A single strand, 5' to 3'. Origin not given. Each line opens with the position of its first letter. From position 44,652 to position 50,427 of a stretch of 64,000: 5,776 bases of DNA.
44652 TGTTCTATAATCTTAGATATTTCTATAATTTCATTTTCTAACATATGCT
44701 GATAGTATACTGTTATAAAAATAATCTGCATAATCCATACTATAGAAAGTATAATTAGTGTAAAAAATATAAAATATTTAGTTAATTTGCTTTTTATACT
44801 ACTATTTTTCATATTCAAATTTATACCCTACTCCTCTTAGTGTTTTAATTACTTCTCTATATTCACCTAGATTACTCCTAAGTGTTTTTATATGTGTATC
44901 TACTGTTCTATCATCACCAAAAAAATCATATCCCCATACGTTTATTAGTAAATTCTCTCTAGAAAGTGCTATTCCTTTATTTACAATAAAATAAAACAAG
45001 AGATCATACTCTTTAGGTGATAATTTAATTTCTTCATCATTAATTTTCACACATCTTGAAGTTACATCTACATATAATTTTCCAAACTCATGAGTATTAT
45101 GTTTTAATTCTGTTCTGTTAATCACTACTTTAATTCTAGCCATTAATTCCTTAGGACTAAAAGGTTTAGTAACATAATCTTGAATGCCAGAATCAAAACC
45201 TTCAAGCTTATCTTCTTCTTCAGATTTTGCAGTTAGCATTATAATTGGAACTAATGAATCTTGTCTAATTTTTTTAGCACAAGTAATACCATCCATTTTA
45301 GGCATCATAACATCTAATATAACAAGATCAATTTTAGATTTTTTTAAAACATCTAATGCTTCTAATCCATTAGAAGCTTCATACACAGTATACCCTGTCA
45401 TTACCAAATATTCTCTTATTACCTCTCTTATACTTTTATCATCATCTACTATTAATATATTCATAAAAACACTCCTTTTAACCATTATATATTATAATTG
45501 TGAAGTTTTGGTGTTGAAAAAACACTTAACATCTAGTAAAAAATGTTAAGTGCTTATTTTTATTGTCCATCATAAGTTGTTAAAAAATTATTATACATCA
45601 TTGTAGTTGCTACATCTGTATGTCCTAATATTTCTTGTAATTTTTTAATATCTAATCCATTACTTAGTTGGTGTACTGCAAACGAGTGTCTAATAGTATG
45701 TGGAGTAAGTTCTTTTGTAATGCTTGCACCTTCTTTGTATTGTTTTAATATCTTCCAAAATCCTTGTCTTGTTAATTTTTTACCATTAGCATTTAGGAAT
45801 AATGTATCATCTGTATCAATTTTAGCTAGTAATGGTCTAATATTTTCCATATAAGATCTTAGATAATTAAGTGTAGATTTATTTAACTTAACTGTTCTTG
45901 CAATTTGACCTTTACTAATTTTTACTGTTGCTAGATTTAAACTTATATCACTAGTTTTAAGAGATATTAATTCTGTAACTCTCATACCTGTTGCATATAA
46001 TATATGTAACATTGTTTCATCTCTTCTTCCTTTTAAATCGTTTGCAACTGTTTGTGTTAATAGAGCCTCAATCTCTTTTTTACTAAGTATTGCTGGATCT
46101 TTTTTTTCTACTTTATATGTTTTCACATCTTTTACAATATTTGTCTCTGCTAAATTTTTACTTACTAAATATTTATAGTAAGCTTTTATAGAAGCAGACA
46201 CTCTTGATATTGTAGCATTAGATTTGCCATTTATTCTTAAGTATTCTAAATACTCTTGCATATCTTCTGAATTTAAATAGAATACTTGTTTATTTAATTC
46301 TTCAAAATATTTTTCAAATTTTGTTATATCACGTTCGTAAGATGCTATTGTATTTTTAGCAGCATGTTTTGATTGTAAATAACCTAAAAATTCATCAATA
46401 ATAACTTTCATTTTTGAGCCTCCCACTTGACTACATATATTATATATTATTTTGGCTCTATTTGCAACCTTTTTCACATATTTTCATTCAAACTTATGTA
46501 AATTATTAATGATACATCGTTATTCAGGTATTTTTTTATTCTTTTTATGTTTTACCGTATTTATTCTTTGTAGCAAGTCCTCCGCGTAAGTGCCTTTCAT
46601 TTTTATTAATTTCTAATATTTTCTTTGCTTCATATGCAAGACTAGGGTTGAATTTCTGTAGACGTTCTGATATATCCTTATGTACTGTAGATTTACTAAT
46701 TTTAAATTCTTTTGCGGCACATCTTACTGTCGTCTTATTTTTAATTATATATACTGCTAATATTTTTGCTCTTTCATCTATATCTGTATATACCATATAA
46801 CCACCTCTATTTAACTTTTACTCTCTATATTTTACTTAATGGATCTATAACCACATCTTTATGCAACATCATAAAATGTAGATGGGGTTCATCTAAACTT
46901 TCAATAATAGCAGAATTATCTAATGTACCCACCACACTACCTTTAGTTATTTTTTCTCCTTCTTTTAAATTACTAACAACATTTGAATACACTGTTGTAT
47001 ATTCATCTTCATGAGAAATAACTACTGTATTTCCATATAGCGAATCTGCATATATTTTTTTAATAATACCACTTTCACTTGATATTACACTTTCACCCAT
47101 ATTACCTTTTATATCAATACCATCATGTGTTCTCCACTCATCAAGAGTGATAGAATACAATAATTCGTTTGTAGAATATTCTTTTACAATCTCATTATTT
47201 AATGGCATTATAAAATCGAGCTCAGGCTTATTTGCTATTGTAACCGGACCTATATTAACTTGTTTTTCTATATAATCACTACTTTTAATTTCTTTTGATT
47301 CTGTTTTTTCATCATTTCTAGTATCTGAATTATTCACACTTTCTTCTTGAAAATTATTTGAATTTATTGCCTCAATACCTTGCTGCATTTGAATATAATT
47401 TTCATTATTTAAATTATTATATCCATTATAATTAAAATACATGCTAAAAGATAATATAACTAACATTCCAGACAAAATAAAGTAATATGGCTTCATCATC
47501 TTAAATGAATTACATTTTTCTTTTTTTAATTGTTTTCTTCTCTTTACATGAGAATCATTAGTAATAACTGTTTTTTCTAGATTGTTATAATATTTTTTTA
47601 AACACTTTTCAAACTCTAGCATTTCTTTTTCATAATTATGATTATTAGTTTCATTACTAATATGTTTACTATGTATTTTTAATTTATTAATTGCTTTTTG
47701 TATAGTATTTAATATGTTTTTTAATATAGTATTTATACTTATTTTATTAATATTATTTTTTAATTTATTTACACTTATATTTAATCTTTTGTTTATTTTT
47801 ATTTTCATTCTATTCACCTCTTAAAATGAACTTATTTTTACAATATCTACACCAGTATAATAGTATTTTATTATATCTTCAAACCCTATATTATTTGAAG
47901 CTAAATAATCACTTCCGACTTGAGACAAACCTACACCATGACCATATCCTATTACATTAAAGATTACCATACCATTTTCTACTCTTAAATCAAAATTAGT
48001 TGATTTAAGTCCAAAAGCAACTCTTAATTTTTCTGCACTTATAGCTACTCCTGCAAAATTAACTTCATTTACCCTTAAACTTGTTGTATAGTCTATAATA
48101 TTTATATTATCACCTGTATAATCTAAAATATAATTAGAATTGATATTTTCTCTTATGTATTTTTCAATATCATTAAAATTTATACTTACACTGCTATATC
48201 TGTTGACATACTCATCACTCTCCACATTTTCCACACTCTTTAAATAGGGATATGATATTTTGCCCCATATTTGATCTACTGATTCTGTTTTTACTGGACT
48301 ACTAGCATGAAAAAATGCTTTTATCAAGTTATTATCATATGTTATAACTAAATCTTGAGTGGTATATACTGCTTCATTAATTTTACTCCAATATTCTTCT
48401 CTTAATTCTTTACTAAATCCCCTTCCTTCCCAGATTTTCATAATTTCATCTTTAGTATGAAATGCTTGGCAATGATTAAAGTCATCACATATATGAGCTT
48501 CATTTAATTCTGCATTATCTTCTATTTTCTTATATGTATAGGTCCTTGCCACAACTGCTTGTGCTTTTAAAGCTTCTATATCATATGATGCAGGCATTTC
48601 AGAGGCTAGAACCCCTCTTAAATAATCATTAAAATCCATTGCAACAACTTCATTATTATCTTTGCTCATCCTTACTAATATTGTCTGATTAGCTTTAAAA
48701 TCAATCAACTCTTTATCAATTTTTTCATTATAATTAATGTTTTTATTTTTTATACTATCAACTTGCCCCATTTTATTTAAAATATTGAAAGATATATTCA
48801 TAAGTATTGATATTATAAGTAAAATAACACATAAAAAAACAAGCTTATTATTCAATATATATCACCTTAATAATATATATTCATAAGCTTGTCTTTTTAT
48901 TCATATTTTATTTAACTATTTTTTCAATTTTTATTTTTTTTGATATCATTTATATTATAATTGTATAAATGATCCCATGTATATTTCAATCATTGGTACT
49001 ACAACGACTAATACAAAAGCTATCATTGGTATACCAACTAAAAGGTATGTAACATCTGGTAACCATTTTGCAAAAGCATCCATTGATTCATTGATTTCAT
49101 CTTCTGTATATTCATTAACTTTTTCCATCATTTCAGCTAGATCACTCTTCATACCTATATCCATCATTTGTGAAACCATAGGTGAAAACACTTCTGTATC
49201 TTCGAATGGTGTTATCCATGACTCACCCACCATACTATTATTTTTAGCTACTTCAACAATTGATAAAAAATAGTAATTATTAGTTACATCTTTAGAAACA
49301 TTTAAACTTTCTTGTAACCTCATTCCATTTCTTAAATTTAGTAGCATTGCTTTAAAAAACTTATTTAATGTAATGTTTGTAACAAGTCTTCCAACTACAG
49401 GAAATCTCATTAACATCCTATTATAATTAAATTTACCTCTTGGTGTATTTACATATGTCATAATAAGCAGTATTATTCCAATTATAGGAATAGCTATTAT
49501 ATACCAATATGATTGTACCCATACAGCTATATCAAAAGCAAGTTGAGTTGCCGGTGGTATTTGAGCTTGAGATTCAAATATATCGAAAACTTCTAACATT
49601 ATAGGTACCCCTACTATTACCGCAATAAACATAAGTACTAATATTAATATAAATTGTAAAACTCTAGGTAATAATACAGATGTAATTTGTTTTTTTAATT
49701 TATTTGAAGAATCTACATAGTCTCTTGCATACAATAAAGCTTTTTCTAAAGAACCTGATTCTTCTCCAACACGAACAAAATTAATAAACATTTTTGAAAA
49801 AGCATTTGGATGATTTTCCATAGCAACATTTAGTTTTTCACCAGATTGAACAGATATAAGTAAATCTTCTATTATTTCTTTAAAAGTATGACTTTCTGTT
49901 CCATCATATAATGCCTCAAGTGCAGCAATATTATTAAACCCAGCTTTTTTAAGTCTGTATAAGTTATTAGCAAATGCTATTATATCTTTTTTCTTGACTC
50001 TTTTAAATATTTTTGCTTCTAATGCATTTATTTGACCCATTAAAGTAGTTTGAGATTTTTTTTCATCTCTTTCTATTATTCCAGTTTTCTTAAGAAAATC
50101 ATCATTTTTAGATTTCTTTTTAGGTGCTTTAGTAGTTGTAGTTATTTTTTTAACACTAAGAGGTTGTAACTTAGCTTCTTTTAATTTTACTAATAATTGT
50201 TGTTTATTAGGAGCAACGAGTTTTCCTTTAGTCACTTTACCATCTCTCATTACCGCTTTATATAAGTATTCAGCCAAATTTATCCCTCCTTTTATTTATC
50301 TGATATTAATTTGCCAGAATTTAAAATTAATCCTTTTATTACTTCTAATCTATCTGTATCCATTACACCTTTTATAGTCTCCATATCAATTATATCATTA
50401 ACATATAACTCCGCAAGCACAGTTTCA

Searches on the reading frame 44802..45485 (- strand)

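Call 53: search_protein_families(library=pfam, proteins=[window:44802-45485:-], max_evalue=0.00001)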
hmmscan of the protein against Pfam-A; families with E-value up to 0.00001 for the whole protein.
window:44802-45485:- (227 aa): 2 families
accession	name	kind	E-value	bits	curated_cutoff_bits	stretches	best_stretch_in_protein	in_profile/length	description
PF00072.30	Response_reg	-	1.1e-34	119.4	30.2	1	10-119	1-111/111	Response regulator receiver domain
PF00486.34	Trans_reg_C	-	7.2e-25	87.3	26.2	1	151-223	2-77/77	Transcriptional regulatory protein, C terminal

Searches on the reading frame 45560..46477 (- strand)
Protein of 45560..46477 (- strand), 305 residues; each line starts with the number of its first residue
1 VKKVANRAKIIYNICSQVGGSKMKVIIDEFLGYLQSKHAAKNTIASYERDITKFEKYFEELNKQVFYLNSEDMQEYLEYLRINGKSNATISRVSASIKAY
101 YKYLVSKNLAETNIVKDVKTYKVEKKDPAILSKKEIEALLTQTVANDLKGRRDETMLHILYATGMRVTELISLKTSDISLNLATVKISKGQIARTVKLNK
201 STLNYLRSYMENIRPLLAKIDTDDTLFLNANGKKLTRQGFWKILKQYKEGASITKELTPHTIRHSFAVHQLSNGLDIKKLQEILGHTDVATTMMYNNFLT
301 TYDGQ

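Call 53: search_protein_families(library=pfam, proteins=[window:45560-46477:-], max_evalue=0.00001)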
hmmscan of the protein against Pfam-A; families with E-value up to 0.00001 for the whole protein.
window:45560-46477:- (305 aa): 3 families
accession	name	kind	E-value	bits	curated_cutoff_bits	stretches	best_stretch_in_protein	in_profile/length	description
PF00589.27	Phage_integrase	-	7.1e-40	137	27.1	1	131-297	3-167/172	Phage integrase family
PF02899.23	Phage_int_SAM_1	-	1.4e-15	57.8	22.3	1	27-107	1-82/83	Phage integrase, N-terminal SAM-like domain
PF13495.12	Phage_int_SAM_4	-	3.2e-09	37.5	27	1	27-110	2-84/85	Phage integrase, N-terminal SAM-like domain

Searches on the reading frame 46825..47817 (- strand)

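Call 53: search_protein_families(library=pfam, proteins=[window:46825-47817:-], max_evalue=0.00001)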
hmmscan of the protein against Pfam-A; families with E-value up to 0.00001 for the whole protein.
window:46825-47817:- (330 aa): 1 family
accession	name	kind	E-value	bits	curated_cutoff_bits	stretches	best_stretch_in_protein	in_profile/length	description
PF01551.29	Peptidase_M23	-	9.9e-20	71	28.7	1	230-326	2-96/96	Peptidase family M23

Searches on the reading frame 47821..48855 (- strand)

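Call 53: search_protein_families(library=pfam, proteins=[window:47821-48855:-], max_evalue=0.00001)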
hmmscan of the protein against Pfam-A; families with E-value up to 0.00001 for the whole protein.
window:47821-48855:- (344 aa): 1 family
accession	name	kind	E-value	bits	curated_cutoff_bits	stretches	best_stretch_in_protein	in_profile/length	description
PF08486.15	SpoIID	-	6.7e-26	91.2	23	1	67-173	5-97/97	Stage II sporulation protein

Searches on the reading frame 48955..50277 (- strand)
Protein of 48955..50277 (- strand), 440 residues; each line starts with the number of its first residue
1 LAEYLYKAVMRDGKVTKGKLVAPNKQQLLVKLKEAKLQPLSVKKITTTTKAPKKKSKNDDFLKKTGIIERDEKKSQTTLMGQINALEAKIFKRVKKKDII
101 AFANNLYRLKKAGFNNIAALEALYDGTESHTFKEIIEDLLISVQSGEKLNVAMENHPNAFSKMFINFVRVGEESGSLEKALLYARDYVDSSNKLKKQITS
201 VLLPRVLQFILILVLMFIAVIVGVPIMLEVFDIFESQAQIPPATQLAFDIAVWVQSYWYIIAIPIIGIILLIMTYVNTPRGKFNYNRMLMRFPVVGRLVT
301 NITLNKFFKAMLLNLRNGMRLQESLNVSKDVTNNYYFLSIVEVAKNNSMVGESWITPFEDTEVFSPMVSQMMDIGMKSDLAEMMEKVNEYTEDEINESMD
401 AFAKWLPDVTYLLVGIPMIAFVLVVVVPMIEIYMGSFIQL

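Call 53: search_protein_families(library=pfam, proteins=[window:48955-50277:-], max_evalue=0.00001)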
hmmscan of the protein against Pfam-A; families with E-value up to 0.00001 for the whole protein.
window:48955-50277:- (440 aa): 1 family
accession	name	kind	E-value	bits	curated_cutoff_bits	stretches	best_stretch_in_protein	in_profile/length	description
PF00482.28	T2SSF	-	1.2e-30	106.5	25.2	2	102-225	1-125/125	Type II secretion system (T2SS), protein F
